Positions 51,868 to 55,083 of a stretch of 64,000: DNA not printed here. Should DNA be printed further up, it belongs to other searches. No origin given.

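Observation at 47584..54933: Five-gene, translationally coupled NRPS-like operon predicted to make a modified amino-aldehyde or amino-alcohol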

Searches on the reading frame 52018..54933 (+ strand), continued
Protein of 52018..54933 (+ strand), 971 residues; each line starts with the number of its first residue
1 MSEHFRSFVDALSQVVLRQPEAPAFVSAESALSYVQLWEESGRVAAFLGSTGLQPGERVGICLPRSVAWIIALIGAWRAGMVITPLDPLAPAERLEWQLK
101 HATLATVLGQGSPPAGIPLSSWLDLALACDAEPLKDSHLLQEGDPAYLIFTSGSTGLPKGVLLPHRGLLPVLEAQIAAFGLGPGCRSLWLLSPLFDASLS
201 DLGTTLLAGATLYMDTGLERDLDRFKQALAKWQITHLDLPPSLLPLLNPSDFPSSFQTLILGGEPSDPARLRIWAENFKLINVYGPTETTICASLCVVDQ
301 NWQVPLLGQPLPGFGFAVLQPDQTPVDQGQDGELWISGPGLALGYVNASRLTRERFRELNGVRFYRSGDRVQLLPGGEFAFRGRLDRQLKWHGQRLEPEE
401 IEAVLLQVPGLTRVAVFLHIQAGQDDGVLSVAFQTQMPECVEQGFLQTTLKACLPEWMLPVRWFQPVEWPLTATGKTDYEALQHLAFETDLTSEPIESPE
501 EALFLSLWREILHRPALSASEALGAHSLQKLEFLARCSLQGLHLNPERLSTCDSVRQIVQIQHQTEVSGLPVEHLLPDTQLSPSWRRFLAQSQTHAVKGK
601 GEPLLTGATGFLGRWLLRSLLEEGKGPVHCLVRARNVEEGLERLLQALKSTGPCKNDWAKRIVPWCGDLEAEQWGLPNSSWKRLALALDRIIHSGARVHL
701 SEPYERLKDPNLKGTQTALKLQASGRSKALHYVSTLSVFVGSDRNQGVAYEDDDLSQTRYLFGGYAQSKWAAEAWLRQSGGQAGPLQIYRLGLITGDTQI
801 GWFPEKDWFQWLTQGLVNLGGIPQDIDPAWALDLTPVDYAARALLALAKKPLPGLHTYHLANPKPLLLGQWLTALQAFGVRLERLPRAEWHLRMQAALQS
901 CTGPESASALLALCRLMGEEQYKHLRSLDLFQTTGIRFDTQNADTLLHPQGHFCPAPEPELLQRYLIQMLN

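Call 15: find_encoding_contigs(protein=P0014, flank=10000, max_places=1)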
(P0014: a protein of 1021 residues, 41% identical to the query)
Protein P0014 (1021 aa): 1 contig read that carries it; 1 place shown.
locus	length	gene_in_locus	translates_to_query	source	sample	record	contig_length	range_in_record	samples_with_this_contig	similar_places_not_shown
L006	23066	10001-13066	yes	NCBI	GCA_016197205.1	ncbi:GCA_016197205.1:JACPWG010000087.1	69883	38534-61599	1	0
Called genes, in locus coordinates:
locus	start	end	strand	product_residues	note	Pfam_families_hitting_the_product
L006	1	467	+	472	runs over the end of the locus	-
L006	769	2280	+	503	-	PF21344:Zn_ribbon_LysW (faint), PF13785:DUF4178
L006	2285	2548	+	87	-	PF03994:DUF350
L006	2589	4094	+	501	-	PF01564:Spermine_synth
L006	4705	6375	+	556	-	PF00890:FAD_binding_2 (weak), PF01266:DAO, PF13450:NAD_binding_8, PF01593:Amino_oxidase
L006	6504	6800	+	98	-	-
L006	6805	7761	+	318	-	PF08240:ADH_N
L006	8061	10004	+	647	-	PF13522:GATase_6, PF13537:GATase_7, PF00733:Asn_synthase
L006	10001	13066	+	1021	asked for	PF00501:AMP-binding, PF13193:AMP-binding_C, PF00550:PP-binding, PF01370:Epimerase, PF07993:NAD_binding_4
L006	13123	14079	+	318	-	PF13521:AAA_28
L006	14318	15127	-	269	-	PF15887:Peptidase_Mx (weak)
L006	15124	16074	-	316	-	PF03747:ADP_ribosyl_GH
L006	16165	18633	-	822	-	PF07728:AAA_5 (faint), PF05496:RuvB_N (faint), PF13401:AAA_22 (faint), PF01078:Mg_chelatase (faint), PF00004:AAA, PF17866:AAA_lid_6, PF00004:AAA, PF17866:AAA_lid_6, +3 more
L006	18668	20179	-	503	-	PF20154:LNT_N, PF00795:CN_hydrolase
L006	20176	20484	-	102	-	PF02985:HEAT (faint), PF13646:HEAT_2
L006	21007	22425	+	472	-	PF01546:Peptidase_M20, PF07687:M20_dimer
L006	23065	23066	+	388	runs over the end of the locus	-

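Call 19: find_encoding_contigs(protein=P0061, flank=10000, max_places=2)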
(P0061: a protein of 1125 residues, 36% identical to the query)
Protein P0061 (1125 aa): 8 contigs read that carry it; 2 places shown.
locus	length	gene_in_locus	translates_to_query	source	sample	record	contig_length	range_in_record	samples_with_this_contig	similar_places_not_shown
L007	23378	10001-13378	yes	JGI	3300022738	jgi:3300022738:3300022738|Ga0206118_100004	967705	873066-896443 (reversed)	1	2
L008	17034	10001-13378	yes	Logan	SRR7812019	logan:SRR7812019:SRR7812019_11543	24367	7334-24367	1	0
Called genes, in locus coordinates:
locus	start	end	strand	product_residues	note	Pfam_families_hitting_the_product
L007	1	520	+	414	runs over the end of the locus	PF12704:MacB_PCD, PF02687:FtsX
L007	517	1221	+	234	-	PF00005:ABC_tran, PF02463:SMC_N (faint), PF13304:AAA_21 (faint)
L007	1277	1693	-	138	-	PF02566:OsmC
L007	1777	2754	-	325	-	PF05229:SCPU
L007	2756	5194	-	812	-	PF00577:Usher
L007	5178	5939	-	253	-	PF00345:PapD_N (weak)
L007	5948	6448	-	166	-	-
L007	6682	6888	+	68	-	-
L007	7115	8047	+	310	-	PF08240:ADH_N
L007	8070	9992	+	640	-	PF13522:GATase_6, PF13537:GATase_7, PF00733:Asn_synthase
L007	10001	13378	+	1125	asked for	PF00501:AMP-binding, PF13193:AMP-binding_C (faint), PF01370:Epimerase, PF07993:NAD_binding_4, PF13521:AAA_28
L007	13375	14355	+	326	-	PF13521:AAA_28 (weak)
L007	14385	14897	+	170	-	PF14436:EndoU_bacteria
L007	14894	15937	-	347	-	PF04055:Radical_SAM, PF12544:LAM_C (weak)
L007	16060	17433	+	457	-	PF00919:UPF0004, PF04055:Radical_SAM, PF01938:TRAM (weak), PF18693:TRAM_2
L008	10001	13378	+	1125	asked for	PF00501:AMP-binding, PF13193:AMP-binding_C (faint), PF01370:Epimerase, PF07993:NAD_binding_4, PF13521:AAA_28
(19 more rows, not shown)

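Call 20: find_encoding_contigs(protein=P0036, flank=10000, max_places=1)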
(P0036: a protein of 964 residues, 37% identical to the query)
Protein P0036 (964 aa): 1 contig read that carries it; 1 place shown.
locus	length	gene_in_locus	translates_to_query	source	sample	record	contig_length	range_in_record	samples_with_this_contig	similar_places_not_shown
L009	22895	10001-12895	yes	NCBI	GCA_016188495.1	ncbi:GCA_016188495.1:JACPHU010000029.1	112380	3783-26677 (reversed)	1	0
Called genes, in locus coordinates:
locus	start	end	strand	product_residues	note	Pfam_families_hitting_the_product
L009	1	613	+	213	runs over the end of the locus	PF01810:LysE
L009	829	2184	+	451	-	-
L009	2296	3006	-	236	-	PF11617:Cu-binding_MopE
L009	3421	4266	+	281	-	-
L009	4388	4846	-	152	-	-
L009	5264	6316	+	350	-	PF13521:AAA_28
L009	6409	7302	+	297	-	PF08240:ADH_N, PF00107:ADH_zinc_N (weak)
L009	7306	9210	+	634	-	PF13522:GATase_6, PF13537:GATase_7, PF00733:Asn_synthase, PF02540:NAD_synthase (weak)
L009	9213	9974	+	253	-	PF13847:Methyltransf_31, PF02390:Methyltransf_4 (weak), PF13649:Methyltransf_25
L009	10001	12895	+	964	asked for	PF00501:AMP-binding, PF13193:AMP-binding_C, PF00550:PP-binding, PF01073:3Beta_HSD (weak), PF01370:Epimerase, PF07993:NAD_binding_4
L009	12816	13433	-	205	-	PF01648:ACPS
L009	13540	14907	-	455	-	PF00753:Lactamase_B, PF12706:Lactamase_B_2 (weak), PF16661:Lactamase_B_6, PF23023:Anti-Pycsar_Apyc1 (weak), PF10996:Beta-Casp, PF07521:RMMBL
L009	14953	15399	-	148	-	PF07884:VKOR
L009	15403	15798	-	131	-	-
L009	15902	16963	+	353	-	PF01207:Dus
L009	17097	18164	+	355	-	PF08541:ACP_syn_III_C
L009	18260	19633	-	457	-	-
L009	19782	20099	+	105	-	-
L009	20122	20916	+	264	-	-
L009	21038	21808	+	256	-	-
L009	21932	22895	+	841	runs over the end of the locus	-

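Call 21: search_solved_structures(query=window:52018-54930:+, max_evalue=1e-20)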
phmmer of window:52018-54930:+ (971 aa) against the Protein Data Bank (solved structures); distinct sequences matched with E-value up to 1e-20: 93 (the best 60 are shown).
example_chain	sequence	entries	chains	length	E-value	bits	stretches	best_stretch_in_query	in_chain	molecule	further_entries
9be3_A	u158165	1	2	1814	2.2e-119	403.2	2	8-570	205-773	Linear gramicidin synthase subunit A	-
9meh_A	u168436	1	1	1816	2.2e-119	403.2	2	8-570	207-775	Linear gramicidin synthase subunit A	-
6mfz_A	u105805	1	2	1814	2.9e-119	402.8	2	8-577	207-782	Linear gramicidin synthase subunit A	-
9be4_A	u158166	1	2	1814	8.2e-119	401.3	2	8-570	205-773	Linear gramicidin synthase subunit A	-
6mfy_A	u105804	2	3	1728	5.1e-118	398.6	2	8-577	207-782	Linear gramicidin synthase subunit A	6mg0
8xjz_C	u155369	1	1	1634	6.1e-74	252.7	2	7-486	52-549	Peptide synthetase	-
6mfx_A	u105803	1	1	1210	1.6e-65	224.9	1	8-575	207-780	Linear gramicidin synthase subunit A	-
6mfw_A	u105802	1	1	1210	2.7e-65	224.1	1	8-577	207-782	Linear gramicidin synthase subunit A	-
5es5_A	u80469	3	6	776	9.3e-65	222.3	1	8-561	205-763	Linear gramicidin synthetase subunit A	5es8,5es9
9bfd_B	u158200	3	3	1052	6e-62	213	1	13-538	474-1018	Tyrocidine synthase 2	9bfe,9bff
9bfd_A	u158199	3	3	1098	1.9e-61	211.4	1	20-561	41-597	Tyrocidine synthase 1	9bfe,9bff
4d4g_A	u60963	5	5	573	5.3e-60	206.6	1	14-511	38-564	APNAA1 | APNA A1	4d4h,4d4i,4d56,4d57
5es6_A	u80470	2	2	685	1.6e-59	205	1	8-484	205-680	Linear gramicidin synthase subunit A | Linear gramicidin synthetase subunit A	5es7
6ulz_A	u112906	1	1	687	2.8e-58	200.9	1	8-484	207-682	Linear gramicidin synthase subunit A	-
5u89_A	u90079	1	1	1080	6.6e-58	199.7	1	8-572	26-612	Amino acid adenylation domain protein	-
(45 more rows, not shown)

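Call 26: search_protein_families(library=ncbifam, proteins=[L006:13123-14076:+, L009:5264-6313:+, L005:4631-5431:+, L005:4186-4623:+], max_evalue=0.001)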
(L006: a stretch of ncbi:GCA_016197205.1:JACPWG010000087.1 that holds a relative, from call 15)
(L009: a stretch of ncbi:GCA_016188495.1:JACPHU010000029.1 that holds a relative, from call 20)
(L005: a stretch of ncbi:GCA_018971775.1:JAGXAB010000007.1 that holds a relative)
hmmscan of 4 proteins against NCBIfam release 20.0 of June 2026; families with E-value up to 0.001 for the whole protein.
L006:13123-14076:+ (318 aa): 3 families
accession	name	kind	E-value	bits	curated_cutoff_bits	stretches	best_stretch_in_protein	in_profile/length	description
TIGR01526.1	nadR_NMN_Atrans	equivalog_domain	2.8e-88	296.3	341.15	1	1-305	5-325/325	nicotinamide-nucleotide adenylyltransferase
NF005988.0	PRK08099.1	equivalog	4.4e-40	138.1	201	1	2-316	69-406/411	multifunctional transcriptional regulator/nicotinamide-nucleotide adenylyltransferase/ribosylnicotinamide kinase NadR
TIGR00125.1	cyt_tran_rel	domain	1.2e-07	31.8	27.7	1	1-50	3-51/65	adenylyltransferase/cytidyltransferase family protein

L009:5264-6313:+ (350 aa): 4 families
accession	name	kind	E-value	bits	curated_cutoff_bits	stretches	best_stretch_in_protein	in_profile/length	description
TIGR01526.1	nadR_NMN_Atrans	equivalog_domain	1.9e-78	263.9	341.15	1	15-332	2-324/325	nicotinamide-nucleotide adenylyltransferase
NF005988.0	PRK08099.1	equivalog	6e-51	173.8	201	1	14-342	64-404/411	multifunctional transcriptional regulator/nicotinamide-nucleotide adenylyltransferase/ribosylnicotinamide kinase NadR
TIGR00125.1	cyt_tran_rel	domain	1.1e-07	31.9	27.7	1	17-52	2-37/65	adenylyltransferase/cytidyltransferase family protein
NF004159.0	PRK05627.1-2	equivalog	0.00095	18.3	306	0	16-57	17-58/326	bifunctional riboflavin kinase/FAD synthetase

L005:4631-5431:+ (267 aa): 2 families
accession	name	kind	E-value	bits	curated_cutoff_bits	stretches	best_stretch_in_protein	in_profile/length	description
TIGR01526.1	nadR_NMN_Atrans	equivalog_domain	2.9e-33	115.5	341.15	1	96-255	162-325/325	nicotinamide-nucleotide adenylyltransferase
NF005988.0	PRK08099.1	equivalog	4.9e-17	62.1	201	1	97-266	232-406/411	multifunctional transcriptional regulator/nicotinamide-nucleotide adenylyltransferase/ribosylnicotinamide kinase NadR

L005:4186-4623:+ (146 aa): 7 families
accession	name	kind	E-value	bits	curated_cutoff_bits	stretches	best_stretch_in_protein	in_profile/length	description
TIGR03081.1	metmalonyl_epim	equivalog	6.2e-45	152.9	114.95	1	17-144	1-129/129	methylmalonyl-CoA epimerase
NF050075.1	SMU1112c_YaeR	equivalog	1.8e-07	31.4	140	1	18-111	4-95/125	SMU1112c/YaeR family gloxylase I-like metalloprotein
TIGR00068.2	glyox_I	equivalog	1.7e-06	28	120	1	17-131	1-128/143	lactoylglutathione lyase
TIGR01263.1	4HPPD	equivalog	0.00018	21.2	277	1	18-142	3-124/353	4-hydroxyphenylpyruvate dioxygenase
TIGR02295.1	HpaD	equivalog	0.0002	20.6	321.4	1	15-95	137-207/298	3,4-dihydroxyphenylacetate 2,3-dioxygenase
NF000124.1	fos-Vibrio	exception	0.00032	20.9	250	0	18-42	5-29/132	FosG/FosC2-related fosfomycin resistance glutathione transferase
NF000496.2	Fos_GSH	equivalog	0.00099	19.2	180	0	18-43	5-30/136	fosfomycin resistance glutathione transferase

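Call 45: search_protein_families(library=padloc, proteins=[window:52018-54933:+], max_evalue=0.001)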
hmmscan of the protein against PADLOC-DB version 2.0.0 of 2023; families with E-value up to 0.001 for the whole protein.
window:52018-54933:+ (971 aa): 0 families
